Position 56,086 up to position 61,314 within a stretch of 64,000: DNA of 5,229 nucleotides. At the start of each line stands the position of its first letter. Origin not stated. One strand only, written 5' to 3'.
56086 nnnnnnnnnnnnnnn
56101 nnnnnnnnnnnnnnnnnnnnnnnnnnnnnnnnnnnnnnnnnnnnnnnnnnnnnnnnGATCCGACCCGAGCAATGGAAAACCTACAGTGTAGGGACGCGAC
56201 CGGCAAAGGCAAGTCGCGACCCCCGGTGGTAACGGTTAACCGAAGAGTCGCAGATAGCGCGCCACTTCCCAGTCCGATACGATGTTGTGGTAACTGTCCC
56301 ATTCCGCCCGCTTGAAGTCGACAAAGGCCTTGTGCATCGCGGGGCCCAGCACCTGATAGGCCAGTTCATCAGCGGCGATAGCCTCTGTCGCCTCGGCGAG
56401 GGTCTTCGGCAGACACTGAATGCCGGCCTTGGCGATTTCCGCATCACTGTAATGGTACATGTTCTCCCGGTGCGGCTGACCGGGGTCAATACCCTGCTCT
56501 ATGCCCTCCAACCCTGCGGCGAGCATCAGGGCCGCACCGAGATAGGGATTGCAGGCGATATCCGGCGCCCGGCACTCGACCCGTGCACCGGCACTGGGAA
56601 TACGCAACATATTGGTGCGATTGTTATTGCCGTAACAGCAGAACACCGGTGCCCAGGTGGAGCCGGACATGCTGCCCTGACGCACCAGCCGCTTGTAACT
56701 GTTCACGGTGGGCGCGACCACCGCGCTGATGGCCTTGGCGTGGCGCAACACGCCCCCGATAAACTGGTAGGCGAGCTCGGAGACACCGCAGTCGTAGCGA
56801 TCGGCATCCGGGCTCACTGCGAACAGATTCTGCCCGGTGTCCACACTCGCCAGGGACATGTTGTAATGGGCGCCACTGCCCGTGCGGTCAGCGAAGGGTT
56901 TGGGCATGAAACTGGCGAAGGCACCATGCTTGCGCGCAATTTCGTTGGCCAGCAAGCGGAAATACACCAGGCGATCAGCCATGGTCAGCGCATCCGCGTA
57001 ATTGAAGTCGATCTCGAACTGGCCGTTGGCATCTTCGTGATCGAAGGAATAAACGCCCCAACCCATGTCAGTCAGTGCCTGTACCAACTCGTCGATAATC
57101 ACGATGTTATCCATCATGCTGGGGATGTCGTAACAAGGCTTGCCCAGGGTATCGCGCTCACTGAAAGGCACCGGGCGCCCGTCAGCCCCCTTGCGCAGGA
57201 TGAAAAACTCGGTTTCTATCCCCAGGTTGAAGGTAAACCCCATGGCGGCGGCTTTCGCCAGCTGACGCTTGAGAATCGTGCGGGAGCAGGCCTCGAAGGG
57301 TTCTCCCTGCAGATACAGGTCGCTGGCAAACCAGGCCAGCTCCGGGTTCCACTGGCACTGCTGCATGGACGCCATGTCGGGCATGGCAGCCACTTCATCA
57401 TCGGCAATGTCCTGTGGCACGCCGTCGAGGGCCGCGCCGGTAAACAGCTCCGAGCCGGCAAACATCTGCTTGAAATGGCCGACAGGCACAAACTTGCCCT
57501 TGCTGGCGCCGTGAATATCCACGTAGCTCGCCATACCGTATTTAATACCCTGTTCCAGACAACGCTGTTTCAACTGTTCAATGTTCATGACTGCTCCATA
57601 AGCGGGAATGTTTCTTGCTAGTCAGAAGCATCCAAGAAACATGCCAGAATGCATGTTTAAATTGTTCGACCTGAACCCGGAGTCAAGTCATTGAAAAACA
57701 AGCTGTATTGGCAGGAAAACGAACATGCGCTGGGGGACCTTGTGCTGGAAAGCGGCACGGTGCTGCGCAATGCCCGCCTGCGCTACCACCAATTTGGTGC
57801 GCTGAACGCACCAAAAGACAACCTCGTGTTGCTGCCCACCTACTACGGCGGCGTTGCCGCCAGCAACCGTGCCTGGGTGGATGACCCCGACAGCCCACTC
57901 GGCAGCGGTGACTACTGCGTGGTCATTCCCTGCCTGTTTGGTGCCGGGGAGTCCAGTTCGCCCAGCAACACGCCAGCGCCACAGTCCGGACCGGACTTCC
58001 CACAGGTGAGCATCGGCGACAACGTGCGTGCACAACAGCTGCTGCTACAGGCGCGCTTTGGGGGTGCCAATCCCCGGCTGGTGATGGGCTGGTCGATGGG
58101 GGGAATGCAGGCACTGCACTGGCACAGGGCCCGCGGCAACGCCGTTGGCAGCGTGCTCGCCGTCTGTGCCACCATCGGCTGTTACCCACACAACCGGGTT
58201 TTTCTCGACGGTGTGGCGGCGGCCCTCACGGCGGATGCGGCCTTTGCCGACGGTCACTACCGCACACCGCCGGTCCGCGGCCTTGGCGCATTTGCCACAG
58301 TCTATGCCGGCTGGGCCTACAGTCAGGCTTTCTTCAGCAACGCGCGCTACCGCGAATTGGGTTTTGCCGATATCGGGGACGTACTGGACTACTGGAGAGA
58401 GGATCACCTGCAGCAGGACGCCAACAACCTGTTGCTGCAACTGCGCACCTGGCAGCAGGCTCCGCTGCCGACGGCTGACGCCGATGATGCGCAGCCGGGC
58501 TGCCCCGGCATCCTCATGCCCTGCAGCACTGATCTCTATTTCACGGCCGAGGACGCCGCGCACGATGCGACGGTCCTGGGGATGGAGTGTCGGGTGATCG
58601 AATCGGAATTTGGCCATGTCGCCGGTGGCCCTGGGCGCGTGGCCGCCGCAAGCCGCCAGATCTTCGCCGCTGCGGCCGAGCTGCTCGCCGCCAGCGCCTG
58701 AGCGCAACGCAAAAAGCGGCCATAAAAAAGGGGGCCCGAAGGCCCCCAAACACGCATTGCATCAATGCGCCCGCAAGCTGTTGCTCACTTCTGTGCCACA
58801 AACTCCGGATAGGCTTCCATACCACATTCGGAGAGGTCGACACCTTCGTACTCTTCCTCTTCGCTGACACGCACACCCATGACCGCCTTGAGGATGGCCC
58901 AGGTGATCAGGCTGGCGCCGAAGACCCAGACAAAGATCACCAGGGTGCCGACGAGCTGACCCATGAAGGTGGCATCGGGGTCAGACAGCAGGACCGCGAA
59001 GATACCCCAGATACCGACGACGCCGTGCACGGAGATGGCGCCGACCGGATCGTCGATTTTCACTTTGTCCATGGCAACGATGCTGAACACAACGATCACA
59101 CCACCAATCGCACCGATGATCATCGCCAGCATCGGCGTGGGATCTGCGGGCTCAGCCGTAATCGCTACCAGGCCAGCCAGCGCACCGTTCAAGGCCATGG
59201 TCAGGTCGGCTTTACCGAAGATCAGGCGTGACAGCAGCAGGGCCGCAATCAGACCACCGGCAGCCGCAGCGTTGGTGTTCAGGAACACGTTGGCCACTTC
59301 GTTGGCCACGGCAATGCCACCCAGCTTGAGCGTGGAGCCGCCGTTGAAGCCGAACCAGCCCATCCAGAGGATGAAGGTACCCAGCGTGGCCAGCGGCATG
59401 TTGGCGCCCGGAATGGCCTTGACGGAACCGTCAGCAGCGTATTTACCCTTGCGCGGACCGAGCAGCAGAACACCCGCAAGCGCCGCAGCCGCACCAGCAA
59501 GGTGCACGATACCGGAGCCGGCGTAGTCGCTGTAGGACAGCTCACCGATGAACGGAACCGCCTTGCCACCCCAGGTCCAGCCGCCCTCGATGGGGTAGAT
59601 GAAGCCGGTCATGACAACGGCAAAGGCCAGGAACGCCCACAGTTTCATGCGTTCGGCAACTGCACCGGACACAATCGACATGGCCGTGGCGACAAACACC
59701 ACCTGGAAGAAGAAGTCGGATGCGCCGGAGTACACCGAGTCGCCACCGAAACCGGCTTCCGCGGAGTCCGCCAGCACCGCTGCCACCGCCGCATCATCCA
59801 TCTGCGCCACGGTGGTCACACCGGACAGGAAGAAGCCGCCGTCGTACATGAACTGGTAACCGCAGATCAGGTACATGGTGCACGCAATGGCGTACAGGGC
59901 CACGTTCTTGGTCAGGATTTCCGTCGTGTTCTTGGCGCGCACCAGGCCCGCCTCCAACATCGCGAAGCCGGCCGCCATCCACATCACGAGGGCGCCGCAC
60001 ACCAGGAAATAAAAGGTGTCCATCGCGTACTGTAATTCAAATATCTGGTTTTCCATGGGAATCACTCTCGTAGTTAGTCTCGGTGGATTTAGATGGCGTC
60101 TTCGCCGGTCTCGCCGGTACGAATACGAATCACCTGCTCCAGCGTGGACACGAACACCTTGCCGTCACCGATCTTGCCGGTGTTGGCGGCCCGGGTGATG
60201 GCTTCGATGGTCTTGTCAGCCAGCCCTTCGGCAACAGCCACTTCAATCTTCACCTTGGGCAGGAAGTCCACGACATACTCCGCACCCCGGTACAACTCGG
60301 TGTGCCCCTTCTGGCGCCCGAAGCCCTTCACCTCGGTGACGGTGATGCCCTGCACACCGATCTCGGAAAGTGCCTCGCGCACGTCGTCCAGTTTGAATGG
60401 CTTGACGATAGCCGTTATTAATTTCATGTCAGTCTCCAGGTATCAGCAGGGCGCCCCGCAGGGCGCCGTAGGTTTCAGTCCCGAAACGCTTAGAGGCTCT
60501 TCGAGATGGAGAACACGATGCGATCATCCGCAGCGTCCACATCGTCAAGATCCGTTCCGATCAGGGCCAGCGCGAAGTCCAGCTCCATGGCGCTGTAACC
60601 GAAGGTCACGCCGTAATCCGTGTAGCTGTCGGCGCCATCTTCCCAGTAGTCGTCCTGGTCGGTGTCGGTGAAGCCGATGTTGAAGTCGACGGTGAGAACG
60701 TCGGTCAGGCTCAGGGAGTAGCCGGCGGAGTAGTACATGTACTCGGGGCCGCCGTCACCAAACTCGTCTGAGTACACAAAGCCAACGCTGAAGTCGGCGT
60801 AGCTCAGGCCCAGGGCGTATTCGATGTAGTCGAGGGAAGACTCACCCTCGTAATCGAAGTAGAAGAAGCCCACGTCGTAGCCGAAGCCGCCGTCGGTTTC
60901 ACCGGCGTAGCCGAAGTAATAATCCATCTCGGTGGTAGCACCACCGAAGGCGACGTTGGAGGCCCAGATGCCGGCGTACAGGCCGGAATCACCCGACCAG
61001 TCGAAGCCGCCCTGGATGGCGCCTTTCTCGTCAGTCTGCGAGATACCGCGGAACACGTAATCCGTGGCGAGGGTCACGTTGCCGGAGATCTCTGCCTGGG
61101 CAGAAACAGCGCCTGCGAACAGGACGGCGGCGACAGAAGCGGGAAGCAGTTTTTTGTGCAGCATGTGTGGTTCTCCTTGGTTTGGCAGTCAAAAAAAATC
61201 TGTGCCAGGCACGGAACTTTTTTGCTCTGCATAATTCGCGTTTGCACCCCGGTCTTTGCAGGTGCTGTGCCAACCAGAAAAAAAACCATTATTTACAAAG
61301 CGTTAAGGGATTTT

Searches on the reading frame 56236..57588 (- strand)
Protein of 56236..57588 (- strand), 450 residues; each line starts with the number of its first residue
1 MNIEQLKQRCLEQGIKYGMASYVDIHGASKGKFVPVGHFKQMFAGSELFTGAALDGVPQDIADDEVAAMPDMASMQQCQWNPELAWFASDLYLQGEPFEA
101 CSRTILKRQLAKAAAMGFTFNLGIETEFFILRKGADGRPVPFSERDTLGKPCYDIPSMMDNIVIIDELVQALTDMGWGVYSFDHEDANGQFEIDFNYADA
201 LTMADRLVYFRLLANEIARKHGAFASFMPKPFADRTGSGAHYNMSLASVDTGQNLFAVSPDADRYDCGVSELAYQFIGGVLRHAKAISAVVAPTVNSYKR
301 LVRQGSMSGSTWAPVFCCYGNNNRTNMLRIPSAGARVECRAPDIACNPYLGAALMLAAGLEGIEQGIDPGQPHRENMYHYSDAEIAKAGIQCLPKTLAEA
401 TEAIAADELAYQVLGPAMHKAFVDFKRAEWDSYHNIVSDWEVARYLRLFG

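Call 37: search_protein_families(library=pfam, proteins=[window:56236-57588:-], max_evalue=0.00001)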
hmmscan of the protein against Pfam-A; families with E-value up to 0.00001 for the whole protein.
window:56236-57588:- (450 aa): 1 family
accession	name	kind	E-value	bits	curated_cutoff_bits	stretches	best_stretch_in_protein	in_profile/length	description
PF00120.29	Gln-synt_C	-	7e-101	338.2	24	1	100-445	2-344/344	Glutamine synthetase, catalytic domain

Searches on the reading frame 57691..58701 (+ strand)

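Call 37: search_protein_families(library=pfam, proteins=[window:57691-58701:+], max_evalue=0.00001)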
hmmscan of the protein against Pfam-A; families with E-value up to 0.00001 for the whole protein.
window:57691-58701:+ (336 aa): 2 families
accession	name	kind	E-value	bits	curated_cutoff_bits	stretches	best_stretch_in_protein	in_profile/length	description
PF12697.13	Abhydrolase_6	-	1.9e-08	35.7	26.3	1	46-290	2-187/217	Alpha/beta hydrolase family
PF00561.26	Abhydrolase_1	-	1.9e-06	28.2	25.8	1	45-254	3-197/245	alpha/beta hydrolase fold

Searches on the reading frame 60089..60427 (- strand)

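Call 9: search_protein_families(library=ncbifam, proteins=[window:60089-60427:-])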
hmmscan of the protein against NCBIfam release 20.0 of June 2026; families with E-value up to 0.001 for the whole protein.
window:60089-60427:- (112 aa): 2 families
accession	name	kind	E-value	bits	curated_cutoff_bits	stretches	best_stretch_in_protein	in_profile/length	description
NF007946.0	PRK10665.1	equivalog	2.3e-54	182.9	181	1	1-111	1-111/112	P-II family nitrogen regulator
NF008111.0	PRK10858.1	equivalog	1.2e-52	177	202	1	1-112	1-112/112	nitrogen regulatory protein P-II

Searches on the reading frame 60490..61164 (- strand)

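Call 37: search_protein_families(library=pfam, proteins=[window:60490-61164:-], max_evalue=0.00001)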
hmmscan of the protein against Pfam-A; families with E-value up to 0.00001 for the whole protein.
window:60490-61164:- (224 aa): 1 family
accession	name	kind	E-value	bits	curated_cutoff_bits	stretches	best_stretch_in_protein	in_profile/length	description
PF09694.16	Gcw_chp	-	1.3e-29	104.3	24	1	22-214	6-220/230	Bacterial protein of unknown function (Gcw_chp)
